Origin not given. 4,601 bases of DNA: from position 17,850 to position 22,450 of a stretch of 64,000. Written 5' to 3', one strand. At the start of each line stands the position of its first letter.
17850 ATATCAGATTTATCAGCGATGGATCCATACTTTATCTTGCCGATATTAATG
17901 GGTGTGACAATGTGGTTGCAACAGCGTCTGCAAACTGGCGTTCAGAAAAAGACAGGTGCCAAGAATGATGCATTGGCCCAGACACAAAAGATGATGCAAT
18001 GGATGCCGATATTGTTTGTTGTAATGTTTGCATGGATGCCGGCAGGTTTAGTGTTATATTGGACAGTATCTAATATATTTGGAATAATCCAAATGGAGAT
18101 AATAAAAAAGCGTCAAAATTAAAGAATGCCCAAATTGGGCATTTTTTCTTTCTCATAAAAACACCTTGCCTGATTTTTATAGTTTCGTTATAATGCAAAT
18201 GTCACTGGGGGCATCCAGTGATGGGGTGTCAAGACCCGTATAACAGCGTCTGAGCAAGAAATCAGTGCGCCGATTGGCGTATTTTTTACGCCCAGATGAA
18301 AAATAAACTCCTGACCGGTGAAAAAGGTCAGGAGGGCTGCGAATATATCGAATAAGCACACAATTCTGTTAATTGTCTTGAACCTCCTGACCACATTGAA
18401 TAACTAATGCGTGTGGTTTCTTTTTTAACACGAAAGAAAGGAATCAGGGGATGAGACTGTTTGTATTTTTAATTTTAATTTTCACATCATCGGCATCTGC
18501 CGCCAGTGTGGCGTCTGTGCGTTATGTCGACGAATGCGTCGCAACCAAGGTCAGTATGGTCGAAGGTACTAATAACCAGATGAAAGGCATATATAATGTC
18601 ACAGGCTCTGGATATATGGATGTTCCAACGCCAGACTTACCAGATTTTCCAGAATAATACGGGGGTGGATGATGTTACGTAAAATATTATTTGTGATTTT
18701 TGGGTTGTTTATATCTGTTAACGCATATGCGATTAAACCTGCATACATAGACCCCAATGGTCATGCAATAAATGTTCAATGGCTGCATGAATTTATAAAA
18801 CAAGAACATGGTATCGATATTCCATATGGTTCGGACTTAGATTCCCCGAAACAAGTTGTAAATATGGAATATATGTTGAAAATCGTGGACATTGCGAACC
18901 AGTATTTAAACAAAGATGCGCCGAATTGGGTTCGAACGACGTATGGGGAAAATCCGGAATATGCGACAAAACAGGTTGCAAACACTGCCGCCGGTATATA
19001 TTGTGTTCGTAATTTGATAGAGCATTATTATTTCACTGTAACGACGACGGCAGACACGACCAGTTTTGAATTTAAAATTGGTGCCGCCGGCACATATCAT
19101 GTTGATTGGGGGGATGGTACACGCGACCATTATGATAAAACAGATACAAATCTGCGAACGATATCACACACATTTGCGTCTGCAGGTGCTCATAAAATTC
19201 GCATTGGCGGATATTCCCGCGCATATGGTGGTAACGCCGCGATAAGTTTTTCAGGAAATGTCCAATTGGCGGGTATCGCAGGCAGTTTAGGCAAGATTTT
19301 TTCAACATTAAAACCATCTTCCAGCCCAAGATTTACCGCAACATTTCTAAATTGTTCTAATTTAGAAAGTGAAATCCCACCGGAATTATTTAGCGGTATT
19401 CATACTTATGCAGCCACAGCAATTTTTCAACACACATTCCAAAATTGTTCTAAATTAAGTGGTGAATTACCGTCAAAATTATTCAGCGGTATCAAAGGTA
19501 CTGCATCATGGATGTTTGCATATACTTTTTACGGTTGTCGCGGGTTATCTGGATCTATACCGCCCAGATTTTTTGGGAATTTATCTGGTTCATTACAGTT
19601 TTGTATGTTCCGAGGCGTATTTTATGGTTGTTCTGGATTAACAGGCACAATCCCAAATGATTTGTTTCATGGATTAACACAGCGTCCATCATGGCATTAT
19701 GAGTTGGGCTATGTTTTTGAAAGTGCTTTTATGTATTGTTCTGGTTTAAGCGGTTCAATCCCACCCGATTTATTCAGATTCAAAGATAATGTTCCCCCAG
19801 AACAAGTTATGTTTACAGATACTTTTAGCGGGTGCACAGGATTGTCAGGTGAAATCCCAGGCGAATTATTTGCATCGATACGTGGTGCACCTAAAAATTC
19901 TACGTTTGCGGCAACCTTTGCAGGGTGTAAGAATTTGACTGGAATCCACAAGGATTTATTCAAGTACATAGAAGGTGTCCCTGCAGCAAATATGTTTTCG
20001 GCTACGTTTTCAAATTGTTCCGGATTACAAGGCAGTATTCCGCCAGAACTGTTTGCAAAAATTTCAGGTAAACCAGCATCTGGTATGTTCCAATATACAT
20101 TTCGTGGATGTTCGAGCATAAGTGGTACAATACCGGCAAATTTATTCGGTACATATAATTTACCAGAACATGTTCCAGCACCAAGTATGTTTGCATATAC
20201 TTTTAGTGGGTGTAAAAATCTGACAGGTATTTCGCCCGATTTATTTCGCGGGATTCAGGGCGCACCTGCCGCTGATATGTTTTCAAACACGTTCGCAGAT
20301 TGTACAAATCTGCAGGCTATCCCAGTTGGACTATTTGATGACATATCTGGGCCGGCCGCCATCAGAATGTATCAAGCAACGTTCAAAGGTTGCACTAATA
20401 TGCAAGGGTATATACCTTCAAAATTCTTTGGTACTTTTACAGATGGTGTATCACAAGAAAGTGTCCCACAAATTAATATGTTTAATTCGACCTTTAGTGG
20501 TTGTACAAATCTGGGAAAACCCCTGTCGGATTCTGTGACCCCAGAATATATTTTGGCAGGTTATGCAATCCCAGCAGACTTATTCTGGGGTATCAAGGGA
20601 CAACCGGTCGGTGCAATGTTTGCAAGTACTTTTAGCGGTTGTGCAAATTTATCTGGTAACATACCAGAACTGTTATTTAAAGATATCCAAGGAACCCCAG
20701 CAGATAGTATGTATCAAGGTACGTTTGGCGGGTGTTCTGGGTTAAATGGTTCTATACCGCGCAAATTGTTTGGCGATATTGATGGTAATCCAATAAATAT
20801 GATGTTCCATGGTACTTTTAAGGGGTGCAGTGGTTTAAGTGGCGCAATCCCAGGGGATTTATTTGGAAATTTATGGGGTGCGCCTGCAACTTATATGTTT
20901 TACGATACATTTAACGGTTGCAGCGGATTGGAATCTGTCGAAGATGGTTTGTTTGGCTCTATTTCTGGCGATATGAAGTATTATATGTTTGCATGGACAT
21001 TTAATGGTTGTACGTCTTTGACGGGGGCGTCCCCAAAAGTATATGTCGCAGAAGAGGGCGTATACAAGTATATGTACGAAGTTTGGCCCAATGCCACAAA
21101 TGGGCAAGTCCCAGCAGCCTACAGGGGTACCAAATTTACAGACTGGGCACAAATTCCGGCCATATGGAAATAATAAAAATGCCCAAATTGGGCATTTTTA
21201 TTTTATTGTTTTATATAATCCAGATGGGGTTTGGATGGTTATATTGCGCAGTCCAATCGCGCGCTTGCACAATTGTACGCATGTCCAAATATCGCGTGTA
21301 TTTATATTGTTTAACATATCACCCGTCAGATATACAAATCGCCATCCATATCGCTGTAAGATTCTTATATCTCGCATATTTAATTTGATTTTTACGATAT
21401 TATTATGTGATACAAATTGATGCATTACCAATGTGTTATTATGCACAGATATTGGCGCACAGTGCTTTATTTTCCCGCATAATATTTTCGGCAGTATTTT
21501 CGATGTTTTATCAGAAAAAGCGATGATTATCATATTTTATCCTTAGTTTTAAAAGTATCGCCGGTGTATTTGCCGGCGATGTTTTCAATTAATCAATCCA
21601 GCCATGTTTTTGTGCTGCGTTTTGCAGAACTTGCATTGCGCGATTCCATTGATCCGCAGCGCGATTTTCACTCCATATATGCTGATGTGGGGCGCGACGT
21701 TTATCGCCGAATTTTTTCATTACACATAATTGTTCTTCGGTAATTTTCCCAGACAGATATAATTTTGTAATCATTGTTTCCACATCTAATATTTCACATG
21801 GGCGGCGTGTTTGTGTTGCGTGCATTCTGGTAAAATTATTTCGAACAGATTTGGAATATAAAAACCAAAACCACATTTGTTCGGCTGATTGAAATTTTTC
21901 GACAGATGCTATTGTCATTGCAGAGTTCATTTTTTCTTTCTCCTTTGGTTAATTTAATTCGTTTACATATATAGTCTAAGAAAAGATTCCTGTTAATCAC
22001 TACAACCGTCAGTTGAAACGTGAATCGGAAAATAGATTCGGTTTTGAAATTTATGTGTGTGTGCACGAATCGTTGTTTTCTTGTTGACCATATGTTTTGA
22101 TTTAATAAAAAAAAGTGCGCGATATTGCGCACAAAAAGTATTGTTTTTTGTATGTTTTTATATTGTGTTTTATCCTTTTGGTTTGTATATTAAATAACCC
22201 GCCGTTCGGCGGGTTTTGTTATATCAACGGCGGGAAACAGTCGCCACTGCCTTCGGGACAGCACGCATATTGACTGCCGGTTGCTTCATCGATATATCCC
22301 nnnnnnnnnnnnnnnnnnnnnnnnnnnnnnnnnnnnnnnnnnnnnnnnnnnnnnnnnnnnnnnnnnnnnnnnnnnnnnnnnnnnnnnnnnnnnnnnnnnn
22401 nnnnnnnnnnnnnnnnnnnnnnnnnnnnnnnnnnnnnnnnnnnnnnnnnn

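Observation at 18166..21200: Two-gene secreted cassette: small signal-peptide protein plus 834-aa BspA/LRR_5-like tandem-repeat protein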

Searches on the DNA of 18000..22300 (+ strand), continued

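Call 54: search_with_rna_model(model_id=R1, sources=[L078, L079, L080, L081, L082, L083, L084, L085, L086, L087, L088, L089, L090, L091, L092, L093, L094, L095, L096, L097, L098, L099, L100, L101, L102, L103, L104, L105, L106, L107, L108, L109, L110, L111, L112, L113, L114, L115, L116, L117, L118, L119, L120, L121, L122, L123, L124, L125, L126, L127, L128, L129, L130, L131, L132, L133, L134, L135, L136, L137, L138, L139, L140, L141, L142, L143, L144, L145, L146, L147, L148, L149, L150, L151, L152, L153, L154, L155, L156, L157], max_evalue=0.001, make_alignment=true)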
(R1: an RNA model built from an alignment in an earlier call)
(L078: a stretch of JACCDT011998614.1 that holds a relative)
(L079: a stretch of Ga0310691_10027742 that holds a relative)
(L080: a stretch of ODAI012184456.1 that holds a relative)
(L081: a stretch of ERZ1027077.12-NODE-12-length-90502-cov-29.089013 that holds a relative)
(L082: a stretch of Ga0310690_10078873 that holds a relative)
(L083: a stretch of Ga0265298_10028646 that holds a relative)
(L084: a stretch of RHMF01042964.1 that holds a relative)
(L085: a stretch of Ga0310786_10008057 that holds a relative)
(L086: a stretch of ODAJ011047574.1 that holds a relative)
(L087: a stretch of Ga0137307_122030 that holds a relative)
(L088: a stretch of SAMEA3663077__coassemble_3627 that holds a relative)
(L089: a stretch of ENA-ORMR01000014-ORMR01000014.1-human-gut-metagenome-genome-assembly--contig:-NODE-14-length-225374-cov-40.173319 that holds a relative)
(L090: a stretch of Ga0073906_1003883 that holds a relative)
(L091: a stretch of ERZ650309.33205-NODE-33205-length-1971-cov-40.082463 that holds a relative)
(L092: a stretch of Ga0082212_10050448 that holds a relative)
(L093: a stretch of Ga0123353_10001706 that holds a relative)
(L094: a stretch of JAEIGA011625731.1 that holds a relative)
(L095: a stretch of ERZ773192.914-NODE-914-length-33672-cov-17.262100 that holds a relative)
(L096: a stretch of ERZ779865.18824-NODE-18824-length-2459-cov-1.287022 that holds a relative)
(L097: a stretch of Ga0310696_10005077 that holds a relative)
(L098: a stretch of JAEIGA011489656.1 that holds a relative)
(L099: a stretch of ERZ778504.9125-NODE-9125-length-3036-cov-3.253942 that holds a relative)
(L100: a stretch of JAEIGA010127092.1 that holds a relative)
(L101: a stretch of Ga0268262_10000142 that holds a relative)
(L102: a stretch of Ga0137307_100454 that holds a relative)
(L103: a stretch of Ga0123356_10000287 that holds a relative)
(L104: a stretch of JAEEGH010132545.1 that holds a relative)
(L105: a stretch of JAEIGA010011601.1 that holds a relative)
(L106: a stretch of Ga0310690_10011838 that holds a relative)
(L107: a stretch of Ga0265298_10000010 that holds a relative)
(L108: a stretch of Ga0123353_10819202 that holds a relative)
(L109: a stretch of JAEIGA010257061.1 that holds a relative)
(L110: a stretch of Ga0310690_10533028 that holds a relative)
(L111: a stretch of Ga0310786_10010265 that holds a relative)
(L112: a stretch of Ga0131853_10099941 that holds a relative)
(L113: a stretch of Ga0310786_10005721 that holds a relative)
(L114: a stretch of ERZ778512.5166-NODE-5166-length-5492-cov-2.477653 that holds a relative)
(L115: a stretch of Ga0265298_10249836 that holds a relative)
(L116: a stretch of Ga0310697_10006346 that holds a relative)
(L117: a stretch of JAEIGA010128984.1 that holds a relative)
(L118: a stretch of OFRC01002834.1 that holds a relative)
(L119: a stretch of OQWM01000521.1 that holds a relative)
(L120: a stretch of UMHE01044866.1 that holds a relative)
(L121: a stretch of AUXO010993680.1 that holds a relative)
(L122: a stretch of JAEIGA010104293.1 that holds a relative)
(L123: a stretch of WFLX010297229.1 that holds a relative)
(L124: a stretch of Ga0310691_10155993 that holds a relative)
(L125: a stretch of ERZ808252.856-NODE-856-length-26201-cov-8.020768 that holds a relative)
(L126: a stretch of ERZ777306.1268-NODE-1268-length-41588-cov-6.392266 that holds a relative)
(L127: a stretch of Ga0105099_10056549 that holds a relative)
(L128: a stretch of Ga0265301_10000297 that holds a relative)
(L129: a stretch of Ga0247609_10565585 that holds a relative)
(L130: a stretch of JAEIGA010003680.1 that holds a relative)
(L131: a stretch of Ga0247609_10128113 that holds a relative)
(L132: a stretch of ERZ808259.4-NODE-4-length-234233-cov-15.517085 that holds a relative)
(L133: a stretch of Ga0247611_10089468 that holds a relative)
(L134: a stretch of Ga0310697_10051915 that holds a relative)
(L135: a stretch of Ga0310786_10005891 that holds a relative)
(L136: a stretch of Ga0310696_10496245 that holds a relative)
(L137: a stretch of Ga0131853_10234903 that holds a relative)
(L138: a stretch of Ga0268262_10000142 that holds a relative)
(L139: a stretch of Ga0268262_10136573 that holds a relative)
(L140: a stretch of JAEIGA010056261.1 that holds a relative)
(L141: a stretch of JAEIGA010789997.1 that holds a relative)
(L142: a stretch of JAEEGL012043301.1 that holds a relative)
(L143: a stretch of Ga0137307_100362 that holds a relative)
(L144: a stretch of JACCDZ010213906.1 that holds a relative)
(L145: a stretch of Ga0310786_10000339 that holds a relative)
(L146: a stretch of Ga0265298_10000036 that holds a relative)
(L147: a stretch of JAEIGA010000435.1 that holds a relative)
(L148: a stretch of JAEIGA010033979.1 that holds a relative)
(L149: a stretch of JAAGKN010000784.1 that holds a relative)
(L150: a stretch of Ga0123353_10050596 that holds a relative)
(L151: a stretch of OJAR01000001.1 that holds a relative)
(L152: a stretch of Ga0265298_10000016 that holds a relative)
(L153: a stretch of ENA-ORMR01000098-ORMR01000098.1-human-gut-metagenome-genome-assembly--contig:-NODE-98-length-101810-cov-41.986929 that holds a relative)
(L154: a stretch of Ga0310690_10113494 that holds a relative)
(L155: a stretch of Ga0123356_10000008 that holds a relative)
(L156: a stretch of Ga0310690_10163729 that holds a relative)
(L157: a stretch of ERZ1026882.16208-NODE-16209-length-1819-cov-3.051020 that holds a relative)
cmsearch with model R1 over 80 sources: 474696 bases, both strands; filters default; matches with E-value up to 0.001: 89.
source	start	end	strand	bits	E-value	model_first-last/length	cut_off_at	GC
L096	2123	2338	-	187.7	7.3e-49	1-213/213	no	0.45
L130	7098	7301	+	181.5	3.6e-47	1-213/213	no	0.45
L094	212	429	+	170.3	3.9e-44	1-213/213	no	0.41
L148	159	384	-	168.8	1e-43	1-213/213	no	0.42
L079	689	900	-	168.4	1.3e-43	1-213/213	no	0.45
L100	2081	2303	-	165.5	8.3e-43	1-213/213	no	0.42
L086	1961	2172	-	164.4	1.7e-42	1-213/213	no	0.47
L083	560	772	-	150.9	7.7e-39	1-213/213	no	0.48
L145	258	450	+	148.6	3.3e-38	1-213/213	no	0.45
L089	480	662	-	144.1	5.8e-37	1-213/213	no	0.44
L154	2356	2567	-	143.5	8e-37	1-213/213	no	0.41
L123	41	224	-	142.1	1.9e-36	1-213/213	no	0.45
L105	8114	8328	-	141.4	3e-36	1-213/213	no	0.41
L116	2257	2437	+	138.7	1.7e-35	1-213/213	no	0.45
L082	1519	1716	-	137.6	3.3e-35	1-213/213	no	0.41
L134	2175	2387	-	137.5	3.5e-35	1-213/213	no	0.42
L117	3527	3710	-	137.3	4e-35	1-213/213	no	0.42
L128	13299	13474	+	136.5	6.7e-35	1-213/213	no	0.4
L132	8688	8865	+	131.7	1.4e-33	1-213/213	no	0.46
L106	727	911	-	130.5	2.8e-33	1-213/213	no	0.45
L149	462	640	+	129.3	5.9e-33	1-213/213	no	0.45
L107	917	1097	+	129.2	6.3e-33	1-213/213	no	0.44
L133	2010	2190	-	129.2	6.5e-33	1-213/213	no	0.51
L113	11365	11555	+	127.4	2.1e-32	1-213/213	no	0.45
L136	141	327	-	126.3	3.9e-32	1-213/213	no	0.48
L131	1091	1270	-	125.3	7.7e-32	1-213/213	no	0.5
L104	1282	1469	-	122.6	4.2e-31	1-213/213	no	0.46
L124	858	1043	+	121.8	6.9e-31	1-213/213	no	0.4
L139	264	437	-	120.9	1.2e-30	1-213/213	no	0.45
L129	632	818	+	120.7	1.3e-30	1-213/213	no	0.44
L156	429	607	-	120.5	1.5e-30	1-213/213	no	0.42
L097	199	374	-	119.4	3e-30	1-213/213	no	0.4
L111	7695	7870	-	119.4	3e-30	1-213/213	no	0.4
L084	2145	2323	+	116.7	1.7e-29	1-213/213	no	0.44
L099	2795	2971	-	116.6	1.7e-29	1-213/213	no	0.41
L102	1511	1687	+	116.6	1.7e-29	1-213/213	no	0.41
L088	2211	2391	-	115.8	2.9e-29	1-213/213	no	0.4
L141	241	419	+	115.5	3.4e-29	1-213/213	no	0.47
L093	1274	1441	+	114.8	5.5e-29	1-213/213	no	0.48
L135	7736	7926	-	113.9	9.3e-29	1-213/213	no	0.45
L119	8665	8841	-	113.5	1.3e-28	1-213/213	no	0.43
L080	4280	4460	+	113.4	1.3e-28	1-213/213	no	0.41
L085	4668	4857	-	111.8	3.5e-28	1-213/213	no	0.42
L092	1130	1284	-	111.2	5.1e-28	1-213/213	no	0.42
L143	8420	8592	+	110.4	8.8e-28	1-213/213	no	0.46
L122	668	845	-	109.7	1.4e-27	1-213/213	no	0.44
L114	1141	1316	+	109.3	1.7e-27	1-213/213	no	0.48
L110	176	348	+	108.9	2.3e-27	1-213/213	no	0.42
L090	787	964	+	108.7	2.5e-27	1-213/213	no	0.46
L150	2123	2295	-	107.7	4.6e-27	1-213/213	no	0.51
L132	8933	9109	+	107.4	5.7e-27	1-213/213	no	0.45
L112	1946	2120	-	107.1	6.9e-27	1-213/213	no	0.47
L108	643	816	-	106.5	1e-26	1-213/213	no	0.45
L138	4090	4242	-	106.3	1.1e-26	1-213/213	no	0.45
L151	4641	4819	-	105.6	1.8e-26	1-213/213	no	0.45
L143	301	476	-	104.9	2.6e-26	1-213/213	no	0.48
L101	11082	11236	+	102.9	9.7e-26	1-213/213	no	0.41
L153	5317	5471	+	102.7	1.1e-25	1-213/213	no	0.47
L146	1459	1642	+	101.3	2.6e-25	1-213/213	no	0.43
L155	2966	3122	-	98.2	1.8e-24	1-213/213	no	0.5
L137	1548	1716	-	98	2e-24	1-213/213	no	0.5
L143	12724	12880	-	95.7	8.5e-24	1-213/213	no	0.43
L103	7285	7434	+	95.4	1.1e-23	1-213/213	no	0.45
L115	10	187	-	93.3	3.9e-23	1-213/213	no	0.44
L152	5242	5417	-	92.2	7.7e-23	1-213/213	no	0.47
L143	8164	8335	+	90.6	2.2e-22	1-213/213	no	0.46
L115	1013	1191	-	89.9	3.2e-22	1-213/213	no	0.42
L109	1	145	+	83.7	1.6e-20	68-213/213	5'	0.46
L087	643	813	+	80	1.6e-19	1-213/213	no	0.46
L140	1937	2110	+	78.5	4.3e-19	1-213/213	no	0.45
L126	6241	6414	-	76.5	1.5e-18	1-213/213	no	0.48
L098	972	1066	-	70.8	5.3e-17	121-213/213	5'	0.39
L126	6033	6209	-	70.1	8.4e-17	1-213/213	no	0.47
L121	1748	1839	-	69.7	1.1e-16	123-213/213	5'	0.45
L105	2041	2216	+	69.5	1.2e-16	1-213/213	no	0.47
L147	1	139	-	69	1.7e-16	1-172/213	3'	0.46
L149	982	1090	-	61.7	1.6e-14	106-213/213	5'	0.4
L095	3323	3449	-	53.6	2.6e-12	24-180/213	no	0.47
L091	662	882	-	49.9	2.7e-11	1-213/213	no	0.43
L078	1500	1720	-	49.9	2.7e-11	1-213/213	no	0.43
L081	3415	3540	+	47.5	1.2e-10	24-180/213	no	0.42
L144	12867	13020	-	46.1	2.9e-10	24-180/213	no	0.47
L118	399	595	+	44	1.1e-09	1-213/213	no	0.46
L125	917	1080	-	43.9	1.2e-09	1-213/213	no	0.53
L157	395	563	-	43.5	1.5e-09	1-213/213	no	0.53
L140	1625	1792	-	38.3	3.8e-08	1-213/213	no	0.46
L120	12406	12510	+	38.2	4e-08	30-174/213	no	0.41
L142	2379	2549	-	31.5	2.8e-06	1-213/213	no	0.44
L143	7966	8097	+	22.9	0.0006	29-177/213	no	0.27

Alignment A5: 89 matches aligned to the model, 346 columns, each read 5' to 3' on its own strand. Consensus structure (alignment columns), stored with it:
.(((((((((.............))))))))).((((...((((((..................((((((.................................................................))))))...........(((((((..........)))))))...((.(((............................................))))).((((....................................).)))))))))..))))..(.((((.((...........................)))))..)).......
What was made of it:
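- Tandem copies exist (call 54).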

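Call 81: search_with_rna_model(model_id=R1, sources=[L184, L185, L186, L187, L188], max_evalue=0.01)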
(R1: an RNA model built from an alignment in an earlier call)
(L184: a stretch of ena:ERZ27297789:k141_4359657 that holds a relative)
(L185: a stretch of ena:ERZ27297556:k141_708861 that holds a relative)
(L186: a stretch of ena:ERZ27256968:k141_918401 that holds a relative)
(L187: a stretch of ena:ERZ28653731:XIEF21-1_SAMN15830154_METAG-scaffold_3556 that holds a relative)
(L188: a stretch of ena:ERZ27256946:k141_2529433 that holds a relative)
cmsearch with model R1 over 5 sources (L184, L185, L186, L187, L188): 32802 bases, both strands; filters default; matches with E-value up to 0.01: 9.
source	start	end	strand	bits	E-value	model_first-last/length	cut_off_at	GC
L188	7219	7439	+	151.1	4.8e-40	1-205/213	3'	0.45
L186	11996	12216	+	149.9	9.9e-40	1-205/213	3'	0.45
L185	1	189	+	133.5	3e-35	36-213/213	5'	0.41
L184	1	177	+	130.8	1.6e-34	49-213/213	5'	0.41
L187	4129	4315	+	111.6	2.7e-29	1-213/213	no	0.4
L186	5789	5975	+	111.6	2.7e-29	1-213/213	no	0.4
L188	1012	1198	+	111.6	2.7e-29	1-213/213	no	0.4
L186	4536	4691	+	16.7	0.0021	1-213/213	no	0.41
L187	2876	3031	+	16.7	0.0021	1-213/213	no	0.41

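Call 86: search_with_rna_model(model_id=R1, sources=[L189, L190, L191], max_evalue=0.01)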
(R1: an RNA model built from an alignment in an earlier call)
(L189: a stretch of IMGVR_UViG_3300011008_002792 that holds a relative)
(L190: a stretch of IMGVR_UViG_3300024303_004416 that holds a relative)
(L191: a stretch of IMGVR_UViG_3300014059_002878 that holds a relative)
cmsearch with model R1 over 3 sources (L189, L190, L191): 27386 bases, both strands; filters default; matches with E-value up to 0.01: 3.
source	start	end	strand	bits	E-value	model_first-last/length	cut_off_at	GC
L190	8442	8615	+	76.9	6.6e-20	1-213/213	no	0.45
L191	5464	5684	+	49.9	1.5e-12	1-213/213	no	0.43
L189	5457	5628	-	46.1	1.7e-11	1-213/213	no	0.42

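Call 89: search_with_rna_model(model_id=R1, source=window, filters=off, max_evalue=1)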
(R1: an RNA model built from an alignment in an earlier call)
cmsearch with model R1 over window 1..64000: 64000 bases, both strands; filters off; matches with E-value up to 1: 17.
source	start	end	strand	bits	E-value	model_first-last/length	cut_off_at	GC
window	18200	18425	+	187.7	1e-49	1-213/213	no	0.45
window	40702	40925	+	176.9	8.6e-47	1-213/213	no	0.43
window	11223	11459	-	25.6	1.5e-05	1-213/213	no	0.46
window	18101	18223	-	14.4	0.017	1-213/213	no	0.34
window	46924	47008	+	13.2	0.036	1-213/213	no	0.29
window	5721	5849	+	11.4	0.11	1-213/213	no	0.5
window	19368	19491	-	10.8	0.17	1-213/213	no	0.35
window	47306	47376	+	10.4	0.21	1-213/213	no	0.31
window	62338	62398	+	10.2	0.24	1-213/213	no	0.34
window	40695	40908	-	10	0.26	1-213/213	no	0.43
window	43094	43224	-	9.9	0.3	1-213/213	no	0.44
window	47345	47374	-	9.7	0.32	1-213/213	no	0.37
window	13014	13086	+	9.6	0.34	1-213/213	no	0.4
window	18007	18151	+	9.6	0.35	1-213/213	no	0.32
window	22108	22263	-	9.4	0.39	1-213/213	no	0.4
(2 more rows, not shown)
